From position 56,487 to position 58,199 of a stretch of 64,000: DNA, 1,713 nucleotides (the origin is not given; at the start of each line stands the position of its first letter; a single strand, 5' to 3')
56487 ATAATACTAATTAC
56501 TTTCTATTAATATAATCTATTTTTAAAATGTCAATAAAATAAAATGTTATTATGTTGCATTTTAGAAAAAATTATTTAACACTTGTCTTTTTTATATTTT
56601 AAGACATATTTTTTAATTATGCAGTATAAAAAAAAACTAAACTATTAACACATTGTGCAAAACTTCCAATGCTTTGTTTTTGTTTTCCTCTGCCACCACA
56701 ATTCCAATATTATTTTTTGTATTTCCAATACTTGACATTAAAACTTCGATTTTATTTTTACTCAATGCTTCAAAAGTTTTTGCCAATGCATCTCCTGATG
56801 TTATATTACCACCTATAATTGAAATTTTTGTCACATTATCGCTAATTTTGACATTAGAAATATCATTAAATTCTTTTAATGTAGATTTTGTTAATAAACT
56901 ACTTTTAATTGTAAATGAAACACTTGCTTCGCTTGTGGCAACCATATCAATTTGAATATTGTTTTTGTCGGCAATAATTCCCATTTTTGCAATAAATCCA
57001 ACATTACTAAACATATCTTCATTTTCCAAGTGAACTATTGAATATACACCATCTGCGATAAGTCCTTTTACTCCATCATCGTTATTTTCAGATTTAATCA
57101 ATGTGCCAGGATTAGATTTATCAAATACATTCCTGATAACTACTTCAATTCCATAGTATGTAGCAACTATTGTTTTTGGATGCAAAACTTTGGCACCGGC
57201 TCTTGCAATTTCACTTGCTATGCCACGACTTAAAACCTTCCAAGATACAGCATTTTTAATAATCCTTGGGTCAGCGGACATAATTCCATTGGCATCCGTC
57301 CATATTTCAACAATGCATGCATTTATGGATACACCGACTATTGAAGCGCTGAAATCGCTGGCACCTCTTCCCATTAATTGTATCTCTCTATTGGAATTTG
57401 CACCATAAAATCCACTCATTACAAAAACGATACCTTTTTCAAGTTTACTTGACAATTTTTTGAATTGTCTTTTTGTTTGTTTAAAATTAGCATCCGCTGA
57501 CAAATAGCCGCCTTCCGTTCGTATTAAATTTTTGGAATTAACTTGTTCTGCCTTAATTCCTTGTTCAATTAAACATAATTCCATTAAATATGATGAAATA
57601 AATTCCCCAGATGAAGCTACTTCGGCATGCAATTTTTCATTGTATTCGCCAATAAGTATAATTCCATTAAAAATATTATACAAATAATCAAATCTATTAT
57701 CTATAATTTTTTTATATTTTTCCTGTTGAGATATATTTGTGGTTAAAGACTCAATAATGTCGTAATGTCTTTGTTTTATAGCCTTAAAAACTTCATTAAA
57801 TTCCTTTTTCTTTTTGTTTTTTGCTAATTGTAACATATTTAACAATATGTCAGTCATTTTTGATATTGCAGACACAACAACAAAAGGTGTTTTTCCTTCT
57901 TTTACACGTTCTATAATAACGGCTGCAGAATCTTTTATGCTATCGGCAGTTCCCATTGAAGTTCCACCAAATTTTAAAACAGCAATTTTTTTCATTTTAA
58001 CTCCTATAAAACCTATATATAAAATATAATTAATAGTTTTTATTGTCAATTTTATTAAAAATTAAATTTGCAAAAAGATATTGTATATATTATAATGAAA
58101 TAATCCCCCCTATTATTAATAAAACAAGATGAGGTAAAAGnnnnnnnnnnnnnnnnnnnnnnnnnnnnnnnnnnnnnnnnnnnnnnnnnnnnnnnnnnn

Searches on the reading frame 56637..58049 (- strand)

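Call 59: search_protein_families(library=pfam, max_evalue=0.00001, proteins=[window:56637-58049:-])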
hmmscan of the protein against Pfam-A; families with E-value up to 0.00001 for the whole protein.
window:56637-58049:- (470 aa): 3 families
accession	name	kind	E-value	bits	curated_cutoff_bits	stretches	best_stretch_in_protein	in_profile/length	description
PF00696.33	AA_kinase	-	4.7e-35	121.8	24.9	1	21-307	1-234/234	Amino acid kinase family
PF22468.2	ACT_9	-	5.6e-15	55.3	27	1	409-466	1-59/61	ACT domain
PF13840.12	ACT_7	-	1e-11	44.9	27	1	402-466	2-65/65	ACT domain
